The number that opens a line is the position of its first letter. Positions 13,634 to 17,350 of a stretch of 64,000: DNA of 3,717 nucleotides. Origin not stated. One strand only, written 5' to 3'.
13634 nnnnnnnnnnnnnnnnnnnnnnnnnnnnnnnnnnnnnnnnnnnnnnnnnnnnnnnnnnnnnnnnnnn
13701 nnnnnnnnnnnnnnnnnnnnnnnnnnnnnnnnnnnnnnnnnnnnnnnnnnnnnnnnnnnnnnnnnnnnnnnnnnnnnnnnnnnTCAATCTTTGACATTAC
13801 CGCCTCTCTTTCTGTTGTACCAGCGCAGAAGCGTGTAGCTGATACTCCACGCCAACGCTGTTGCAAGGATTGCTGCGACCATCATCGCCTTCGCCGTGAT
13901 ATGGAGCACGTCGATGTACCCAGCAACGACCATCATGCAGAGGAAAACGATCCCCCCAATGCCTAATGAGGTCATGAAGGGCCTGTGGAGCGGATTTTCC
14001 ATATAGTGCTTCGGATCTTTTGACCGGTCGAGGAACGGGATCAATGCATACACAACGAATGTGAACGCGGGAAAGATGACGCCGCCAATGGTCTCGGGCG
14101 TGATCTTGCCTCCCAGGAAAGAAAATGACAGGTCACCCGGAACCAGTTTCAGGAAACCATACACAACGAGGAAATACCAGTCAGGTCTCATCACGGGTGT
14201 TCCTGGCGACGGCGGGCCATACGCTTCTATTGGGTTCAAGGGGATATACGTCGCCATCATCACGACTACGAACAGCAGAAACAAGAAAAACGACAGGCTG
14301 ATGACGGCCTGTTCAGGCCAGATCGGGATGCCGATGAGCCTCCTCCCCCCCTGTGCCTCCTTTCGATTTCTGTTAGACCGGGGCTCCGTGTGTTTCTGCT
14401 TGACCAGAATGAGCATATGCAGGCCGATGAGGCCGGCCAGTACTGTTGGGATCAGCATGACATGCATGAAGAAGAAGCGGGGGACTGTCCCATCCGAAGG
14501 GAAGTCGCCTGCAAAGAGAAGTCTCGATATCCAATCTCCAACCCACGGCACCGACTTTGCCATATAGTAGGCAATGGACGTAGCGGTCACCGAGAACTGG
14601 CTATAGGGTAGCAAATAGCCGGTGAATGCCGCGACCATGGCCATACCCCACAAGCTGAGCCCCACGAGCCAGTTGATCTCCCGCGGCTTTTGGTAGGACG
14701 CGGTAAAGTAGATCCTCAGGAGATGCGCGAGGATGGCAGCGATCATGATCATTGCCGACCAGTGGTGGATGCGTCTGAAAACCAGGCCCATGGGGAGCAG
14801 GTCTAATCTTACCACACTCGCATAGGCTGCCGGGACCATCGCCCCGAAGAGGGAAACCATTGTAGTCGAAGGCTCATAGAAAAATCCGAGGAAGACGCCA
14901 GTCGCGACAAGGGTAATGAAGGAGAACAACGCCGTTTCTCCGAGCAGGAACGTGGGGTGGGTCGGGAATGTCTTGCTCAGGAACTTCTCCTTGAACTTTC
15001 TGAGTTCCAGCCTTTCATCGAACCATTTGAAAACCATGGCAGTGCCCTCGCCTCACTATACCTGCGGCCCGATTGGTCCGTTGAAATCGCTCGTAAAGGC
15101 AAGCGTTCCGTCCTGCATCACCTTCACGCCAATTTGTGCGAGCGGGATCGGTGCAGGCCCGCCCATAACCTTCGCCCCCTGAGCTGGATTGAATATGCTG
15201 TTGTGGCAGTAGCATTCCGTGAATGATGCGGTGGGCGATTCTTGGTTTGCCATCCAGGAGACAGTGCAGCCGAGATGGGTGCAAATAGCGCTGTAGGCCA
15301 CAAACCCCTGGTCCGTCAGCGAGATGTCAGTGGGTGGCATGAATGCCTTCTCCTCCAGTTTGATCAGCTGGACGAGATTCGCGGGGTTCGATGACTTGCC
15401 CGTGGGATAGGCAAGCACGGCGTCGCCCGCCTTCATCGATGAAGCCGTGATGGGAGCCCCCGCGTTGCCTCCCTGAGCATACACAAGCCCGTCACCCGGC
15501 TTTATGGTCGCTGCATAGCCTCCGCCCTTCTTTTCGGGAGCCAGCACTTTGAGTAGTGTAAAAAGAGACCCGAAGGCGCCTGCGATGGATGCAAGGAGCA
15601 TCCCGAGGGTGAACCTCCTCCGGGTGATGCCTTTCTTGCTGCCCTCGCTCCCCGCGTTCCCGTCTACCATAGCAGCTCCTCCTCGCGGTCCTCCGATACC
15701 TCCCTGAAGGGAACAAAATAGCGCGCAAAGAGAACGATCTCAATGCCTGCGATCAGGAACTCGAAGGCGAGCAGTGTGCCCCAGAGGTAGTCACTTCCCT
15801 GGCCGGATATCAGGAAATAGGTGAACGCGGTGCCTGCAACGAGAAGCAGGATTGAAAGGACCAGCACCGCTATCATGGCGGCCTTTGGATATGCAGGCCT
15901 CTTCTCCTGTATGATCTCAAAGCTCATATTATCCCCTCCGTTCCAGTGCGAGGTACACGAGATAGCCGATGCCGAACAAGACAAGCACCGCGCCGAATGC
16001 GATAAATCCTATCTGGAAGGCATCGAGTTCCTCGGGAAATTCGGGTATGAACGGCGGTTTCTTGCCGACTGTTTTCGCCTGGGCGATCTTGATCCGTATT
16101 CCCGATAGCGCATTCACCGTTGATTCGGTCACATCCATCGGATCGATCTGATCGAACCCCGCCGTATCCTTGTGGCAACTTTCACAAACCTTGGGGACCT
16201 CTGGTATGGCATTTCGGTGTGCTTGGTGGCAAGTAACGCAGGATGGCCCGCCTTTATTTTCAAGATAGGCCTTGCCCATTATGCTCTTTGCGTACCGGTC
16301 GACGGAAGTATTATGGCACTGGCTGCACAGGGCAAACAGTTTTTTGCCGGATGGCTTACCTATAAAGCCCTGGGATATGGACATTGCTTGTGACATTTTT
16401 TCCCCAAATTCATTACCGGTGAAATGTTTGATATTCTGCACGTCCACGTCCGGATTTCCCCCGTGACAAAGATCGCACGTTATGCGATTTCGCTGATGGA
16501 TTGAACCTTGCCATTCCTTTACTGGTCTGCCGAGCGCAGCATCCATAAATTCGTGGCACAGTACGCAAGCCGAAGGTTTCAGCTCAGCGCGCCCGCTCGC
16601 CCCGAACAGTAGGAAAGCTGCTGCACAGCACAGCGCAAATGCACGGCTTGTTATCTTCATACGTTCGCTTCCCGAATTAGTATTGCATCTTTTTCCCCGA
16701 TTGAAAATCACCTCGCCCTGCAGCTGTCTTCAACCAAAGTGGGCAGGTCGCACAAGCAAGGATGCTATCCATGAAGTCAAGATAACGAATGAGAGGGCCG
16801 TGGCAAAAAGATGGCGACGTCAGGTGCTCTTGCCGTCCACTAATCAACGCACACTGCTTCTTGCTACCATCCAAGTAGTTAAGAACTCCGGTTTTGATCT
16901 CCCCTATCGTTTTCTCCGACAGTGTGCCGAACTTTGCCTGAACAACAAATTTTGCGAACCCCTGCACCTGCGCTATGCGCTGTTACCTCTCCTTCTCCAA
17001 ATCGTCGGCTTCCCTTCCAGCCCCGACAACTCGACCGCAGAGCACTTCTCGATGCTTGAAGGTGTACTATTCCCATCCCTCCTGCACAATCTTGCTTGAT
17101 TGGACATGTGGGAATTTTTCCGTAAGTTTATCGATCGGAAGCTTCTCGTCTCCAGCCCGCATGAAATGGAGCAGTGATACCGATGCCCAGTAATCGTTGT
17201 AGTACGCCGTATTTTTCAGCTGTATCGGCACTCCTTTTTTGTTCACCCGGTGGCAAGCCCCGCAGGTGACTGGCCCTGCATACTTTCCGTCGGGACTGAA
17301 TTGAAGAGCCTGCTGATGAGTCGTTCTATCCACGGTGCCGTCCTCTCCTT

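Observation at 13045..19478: Rieske/cytochrome b complex operon with three multiheme c-type cytochromes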

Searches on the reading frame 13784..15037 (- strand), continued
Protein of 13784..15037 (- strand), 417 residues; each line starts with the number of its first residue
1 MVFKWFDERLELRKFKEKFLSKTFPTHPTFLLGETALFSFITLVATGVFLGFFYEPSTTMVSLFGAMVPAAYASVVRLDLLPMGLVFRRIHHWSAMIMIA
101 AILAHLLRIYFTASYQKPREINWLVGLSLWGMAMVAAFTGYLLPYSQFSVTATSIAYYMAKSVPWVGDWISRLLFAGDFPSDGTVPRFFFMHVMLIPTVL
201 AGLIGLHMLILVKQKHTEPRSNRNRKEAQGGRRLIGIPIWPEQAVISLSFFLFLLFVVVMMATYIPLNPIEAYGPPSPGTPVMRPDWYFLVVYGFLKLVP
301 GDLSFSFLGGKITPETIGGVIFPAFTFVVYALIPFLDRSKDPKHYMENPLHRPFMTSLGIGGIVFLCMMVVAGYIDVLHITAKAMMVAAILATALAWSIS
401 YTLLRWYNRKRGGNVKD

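Call 96: search_solved_structures(query=window:13784-15037:-, max_evalue=1e-58, show_alignments=1)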
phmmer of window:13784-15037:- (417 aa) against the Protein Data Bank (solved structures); distinct sequences matched with E-value up to 1e-58: 1.
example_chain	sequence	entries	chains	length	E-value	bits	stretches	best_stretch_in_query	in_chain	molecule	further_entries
7q21_B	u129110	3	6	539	9.9e-60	206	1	9-404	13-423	Cytochrome bc1 complex cytochrome b subunit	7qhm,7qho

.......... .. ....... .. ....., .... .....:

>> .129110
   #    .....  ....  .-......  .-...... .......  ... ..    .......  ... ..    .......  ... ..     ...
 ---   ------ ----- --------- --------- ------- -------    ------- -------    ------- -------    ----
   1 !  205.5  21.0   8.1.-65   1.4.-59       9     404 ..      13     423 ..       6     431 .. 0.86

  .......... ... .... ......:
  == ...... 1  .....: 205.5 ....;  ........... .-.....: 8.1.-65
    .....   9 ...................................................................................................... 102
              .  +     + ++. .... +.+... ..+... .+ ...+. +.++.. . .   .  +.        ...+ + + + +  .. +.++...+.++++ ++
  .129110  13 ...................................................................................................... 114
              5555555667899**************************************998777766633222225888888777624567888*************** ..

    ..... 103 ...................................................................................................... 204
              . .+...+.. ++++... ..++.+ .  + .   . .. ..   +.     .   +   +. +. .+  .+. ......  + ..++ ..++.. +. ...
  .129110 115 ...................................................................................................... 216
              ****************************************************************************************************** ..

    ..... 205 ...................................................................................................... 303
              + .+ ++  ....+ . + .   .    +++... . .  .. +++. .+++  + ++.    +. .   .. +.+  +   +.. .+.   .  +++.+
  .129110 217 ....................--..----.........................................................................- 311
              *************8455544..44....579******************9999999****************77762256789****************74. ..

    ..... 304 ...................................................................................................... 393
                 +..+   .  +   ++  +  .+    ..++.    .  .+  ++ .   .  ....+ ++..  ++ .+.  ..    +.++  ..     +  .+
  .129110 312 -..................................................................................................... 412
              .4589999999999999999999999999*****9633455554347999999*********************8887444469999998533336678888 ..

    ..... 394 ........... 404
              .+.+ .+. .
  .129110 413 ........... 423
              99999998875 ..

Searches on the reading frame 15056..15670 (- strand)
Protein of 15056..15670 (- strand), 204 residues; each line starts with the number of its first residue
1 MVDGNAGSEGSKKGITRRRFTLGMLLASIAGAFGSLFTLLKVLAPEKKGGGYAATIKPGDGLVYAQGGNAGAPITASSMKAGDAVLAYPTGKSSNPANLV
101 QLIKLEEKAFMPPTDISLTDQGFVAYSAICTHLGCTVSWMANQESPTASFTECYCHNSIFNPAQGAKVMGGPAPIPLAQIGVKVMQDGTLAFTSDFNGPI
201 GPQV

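Call 4: search_protein_families(library=pfam, proteins=[window:15056-15670:-], max_evalue=0.01)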
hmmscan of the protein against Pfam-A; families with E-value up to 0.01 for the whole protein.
window:15056-15670:- (204 aa): 1 family
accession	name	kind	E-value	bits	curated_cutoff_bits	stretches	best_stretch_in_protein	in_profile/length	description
PF00355.32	Rieske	-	8.7e-06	26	20.3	1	120-178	33-85/88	Rieske [2Fe-2S] domain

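Call 5: search_protein_families(library=ncbifam, proteins=[window:15056-15670:-], max_evalue=0.01)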
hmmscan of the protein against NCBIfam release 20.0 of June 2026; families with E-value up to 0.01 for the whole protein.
window:15056-15670:- (204 aa): 7 families
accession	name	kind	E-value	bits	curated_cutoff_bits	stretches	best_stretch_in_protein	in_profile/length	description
NF050121.1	bc1_QcrA_actin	exception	8.6e-24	84.6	275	1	14-203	120-316/319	cytochrome bc1 complex Rieske iron-sulfur subunit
NF045928.1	Cytb6fFeSPetC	equivalog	1e-14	54.3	250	1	14-193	11-164/179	cytochrome b6-f complex iron-sulfur subunit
NF010001.0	PRK13474.1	subfamily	4e-13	49.1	154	1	14-188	11-158/178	cytochrome b6-f complex iron-sulfur subunit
TIGR02694.1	arsenite_ox_S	equivalog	1.2e-10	41.4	95.65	1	119-188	47-111/129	arsenate reductase (azurin) small subunit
TIGR01416.1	Rieske_proteo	equivalog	2e-10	40.9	97.4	1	119-180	105-163/176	ubiquinol-cytochrome c reductase iron-sulfur subunit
TIGR03171.1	soxL2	equivalog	2.3e-08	33.4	582.1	2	141-180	223-262/321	Rieske iron-sulfur protein SoxL2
NF041174.1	SDX_Thmprot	equivalog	0.0016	18.6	170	1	118-168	31-77/109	sulredoxin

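Call 12: search_solved_structures(query=window:15056-15670:-, max_evalue=0.01)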
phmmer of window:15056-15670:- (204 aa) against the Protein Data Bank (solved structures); distinct sequences matched with E-value up to 0.01: 33.
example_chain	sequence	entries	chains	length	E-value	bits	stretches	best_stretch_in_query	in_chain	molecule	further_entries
3fou_A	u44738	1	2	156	8.7e-27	97.6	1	55-203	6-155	Quinol-cytochrome c reductase, Rieske iron-sulfur subunit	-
1nyk_A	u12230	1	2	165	1.1e-26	97.4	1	55-203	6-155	Rieske iron-sulfur protein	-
7zxy_D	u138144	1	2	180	7.6e-10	42.3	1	17-192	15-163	Cytochrome b6-f complex iron-sulfur subunit 2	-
7rh5_Y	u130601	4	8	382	9e-10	42.1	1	123-203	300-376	Cytochrome bc1 complex Rieske iron-sulfur subunit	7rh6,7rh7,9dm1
7r0w_D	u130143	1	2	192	9.3e-10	42.1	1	17-192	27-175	Rieske domain, PetC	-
6hwh_A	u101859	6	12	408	1.2e-09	41.7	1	123-203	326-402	Ubiquinol-cytochrome c reductase iron-sulfur subunit | Cytochrome bc1 complex cytochrome c subunit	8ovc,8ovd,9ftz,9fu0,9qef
6adq_A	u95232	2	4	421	1.2e-09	41.7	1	123-203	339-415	Rieske iron-sulfur protein QcrA | Cytochrome bc1 complex Rieske iron-sulfur subunit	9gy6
9wcx_V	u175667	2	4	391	1.7e-09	41.2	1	123-203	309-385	Cytochrome bc1 complex Rieske iron-sulfur subunit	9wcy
8hn2_A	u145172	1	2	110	1.8e-09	41.1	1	123-190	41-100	Cytochrome b6-f complex iron-sulfur subunit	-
1q90_C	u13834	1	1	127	1.9e-09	41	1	121-194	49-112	Cytochrome B6-F complex iron-sulfur subunit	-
3azc_A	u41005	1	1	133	4.9e-09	39.7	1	113-194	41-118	Cytochrome b6-f complex iron-sulfur subunit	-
7e1v_M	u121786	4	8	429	9.6e-09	38.7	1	122-203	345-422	Cytochrome bc1 complex Rieske iron-sulfur subunit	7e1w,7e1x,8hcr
2e74_D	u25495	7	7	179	1e-08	38.7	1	26-191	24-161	Cytochrome b6-f complex iron-sulfur subunit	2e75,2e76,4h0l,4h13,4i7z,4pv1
7q21_A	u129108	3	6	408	1e-08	38.6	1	95-203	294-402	Cytochrome bc1 complex Rieske iron-sulfur subunit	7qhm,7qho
2zt9_D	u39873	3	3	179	1.9e-08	37.8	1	66-188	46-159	Cytochrome b6-f complex iron-sulfur subunit 1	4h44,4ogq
9rk3_A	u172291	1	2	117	5.8e-08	36.2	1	121-191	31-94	Similar to Rieske 2Fe-2S iron sulfur protein (Cytochrome b6-F complex)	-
9rk4_A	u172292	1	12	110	1.8e-06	31.3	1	121-200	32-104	Similar to the Rieske Protein II of bc1 complex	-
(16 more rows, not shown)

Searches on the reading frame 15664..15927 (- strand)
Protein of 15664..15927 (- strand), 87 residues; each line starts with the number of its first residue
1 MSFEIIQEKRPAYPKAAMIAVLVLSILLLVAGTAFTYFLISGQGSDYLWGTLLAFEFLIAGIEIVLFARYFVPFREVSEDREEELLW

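Call 4: search_protein_families(library=pfam, proteins=[window:15664-15927:-], max_evalue=0.01)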
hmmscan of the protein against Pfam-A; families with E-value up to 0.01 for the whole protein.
window:15664-15927:- (87 aa): 1 family
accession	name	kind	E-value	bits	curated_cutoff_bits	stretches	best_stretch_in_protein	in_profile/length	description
PF24002.1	DUF7318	-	0.00058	20.4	27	1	13-75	19-85/128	Family of unknown function (DUF7318)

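Call 5: search_protein_families(library=ncbifam, proteins=[window:15664-15927:-], max_evalue=0.01)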
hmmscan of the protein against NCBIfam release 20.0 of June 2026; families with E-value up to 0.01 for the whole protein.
window:15664-15927:- (87 aa): 0 families

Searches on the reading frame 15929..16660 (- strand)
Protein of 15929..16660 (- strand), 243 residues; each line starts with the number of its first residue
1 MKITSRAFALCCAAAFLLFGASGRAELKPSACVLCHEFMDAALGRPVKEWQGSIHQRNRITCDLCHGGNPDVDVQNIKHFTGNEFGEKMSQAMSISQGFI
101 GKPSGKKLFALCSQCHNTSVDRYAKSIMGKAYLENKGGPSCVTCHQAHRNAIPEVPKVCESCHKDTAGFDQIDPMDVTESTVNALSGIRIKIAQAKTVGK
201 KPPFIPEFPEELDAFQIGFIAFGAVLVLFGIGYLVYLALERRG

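Call 4: search_protein_families(library=pfam, proteins=[window:15929-16660:-], max_evalue=0.01)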
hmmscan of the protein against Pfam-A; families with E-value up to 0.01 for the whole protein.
window:15929-16660:- (243 aa): 6 families
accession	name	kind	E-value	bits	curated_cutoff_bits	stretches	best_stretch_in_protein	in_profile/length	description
PF14522.11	Cytochrome_C7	-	2.1e-08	34.3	24.8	1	110-164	14-67/67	Cytochrome c7 and related cytochrome c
PF14537.11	Cytochrom_c3_2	-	2.9e-07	31.3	25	1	55-164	2-79/79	Cytochrome c3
PF02085.21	Cytochrom_CIII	-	5.7e-07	30.2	22.9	1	106-163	43-101/101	Class III cytochrome C family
PF22113.1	Mtrc-MtrF_II-IV_dom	-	2.1e-05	24.6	30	1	56-149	78-167/176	Outer membrane cytochrome MtrC/MtrF-like, domains II/IV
PF09699.15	Paired_CXXCH_1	-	0.00018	21.5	20.6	0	138-167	7-40/41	Doubled CXXCH motif (Paired_CXXCH_1)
PF03264.19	Cytochrom_NNT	-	0.0036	17.5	24.1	0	28-147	35-166/174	NapC/NirT cytochrome c family, N-terminal region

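Call 5: search_protein_families(library=ncbifam, proteins=[window:15929-16660:-], max_evalue=0.01)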
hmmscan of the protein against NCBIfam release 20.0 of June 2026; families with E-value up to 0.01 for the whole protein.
window:15929-16660:- (243 aa): 8 families
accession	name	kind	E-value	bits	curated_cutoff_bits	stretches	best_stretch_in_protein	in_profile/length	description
TIGR03508.1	decahem_SO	subfamily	7e-07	29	192.2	1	107-147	210-250/258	DmsE family decaheme c-type cytochrome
TIGR03153.1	cytochr_NrfH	equivalog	1.1e-06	28.8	134.2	1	13-147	10-135/138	cytochrome c nitrite reductase small subunit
NF052343.1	hydrazine_HDH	equivalog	3.9e-06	25.5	900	1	27-170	114-253/564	hydrazine dehydrogenase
NF041028.1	decahem_GSU2203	exception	5.5e-05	22.5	325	1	31-167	38-159/317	GSU2203 family decaheme c-type cytochrome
NF047727.1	4hemeCytCCctA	equivalog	0.00048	20.2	180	1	106-166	54-107/109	tetraheme c-type cytochrome CctA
NF051471.1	cytcCgr1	equivalog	0.00048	19.8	340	1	59-166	84-189/204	cytochrome c-type protein Cgr1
TIGR04257.1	nanowire_3heme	domain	0.0051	16.9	40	1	111-164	25-75/75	c(7)-type cytochrome triheme domain-containing protein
TIGR03146.1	cyt_nit_nrfB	equivalog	0.0081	16.4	166.6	0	111-158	13-64/145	cytochrome c nitrite reductase pentaheme subunit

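Call 54: search_solved_structures(query=window:15929-16660:-, max_evalue=1)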
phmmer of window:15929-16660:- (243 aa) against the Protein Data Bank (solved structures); distinct sequences matched with E-value up to 1: 16.
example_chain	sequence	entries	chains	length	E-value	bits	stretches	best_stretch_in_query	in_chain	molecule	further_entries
2zo5_A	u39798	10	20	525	0.0079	18.9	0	49-83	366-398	Eight-heme nitrite reductase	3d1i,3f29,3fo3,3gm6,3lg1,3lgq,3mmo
2ot4_A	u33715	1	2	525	0.0079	18.9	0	49-83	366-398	Eight-heme nitrite reductase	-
3owm_A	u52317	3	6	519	0.0088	18.7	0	49-83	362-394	Eight-heme nitrite reductase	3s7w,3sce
3uu9_A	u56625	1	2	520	0.0088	18.7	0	49-83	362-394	Eight-heme nitrite reductase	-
3rkh_A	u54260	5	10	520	0.0088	18.7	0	49-83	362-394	Eight-heme nitrite reductase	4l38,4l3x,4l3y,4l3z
4q4u_A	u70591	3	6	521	0.0088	18.7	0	49-83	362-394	Eight-heme nitrite reductase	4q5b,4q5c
4q0t_A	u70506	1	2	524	0.0089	18.7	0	49-83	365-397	Eight-heme nitrite reductase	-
6hif_G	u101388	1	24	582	0.01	18.5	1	27-164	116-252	Hydrazine dehydrogenase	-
5ze8_A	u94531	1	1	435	0.12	15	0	50-147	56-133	cytochrome c552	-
3sxq_A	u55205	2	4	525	0.14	14.8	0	48-82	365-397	Eight-heme nitrite reductase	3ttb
1czj_A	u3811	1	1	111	0.14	14.8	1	112-163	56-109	CYTOCHROME C3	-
1m1p_A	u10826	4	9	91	0.14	14.8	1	105-166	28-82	Small tetraheme cytochrome c | Periplasmic tetraheme cytochrome c CctA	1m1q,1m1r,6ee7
1aqe_A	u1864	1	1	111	0.16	14.6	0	112-163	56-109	CYTOCHROME C3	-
4qo5_A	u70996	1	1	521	0.32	13.6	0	112-134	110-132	Hypothetical multiheme protein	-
1cl4_A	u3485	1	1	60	0.47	13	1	134-165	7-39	PROTEIN (GAG POLYPROTEIN)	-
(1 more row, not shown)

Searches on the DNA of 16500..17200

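Call 67: search_rna_families(source=window, start=16500, end=17200, threshold=evalue, max_evalue=1)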
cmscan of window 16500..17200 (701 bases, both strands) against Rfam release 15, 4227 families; matches with E-value up to 1: 0.
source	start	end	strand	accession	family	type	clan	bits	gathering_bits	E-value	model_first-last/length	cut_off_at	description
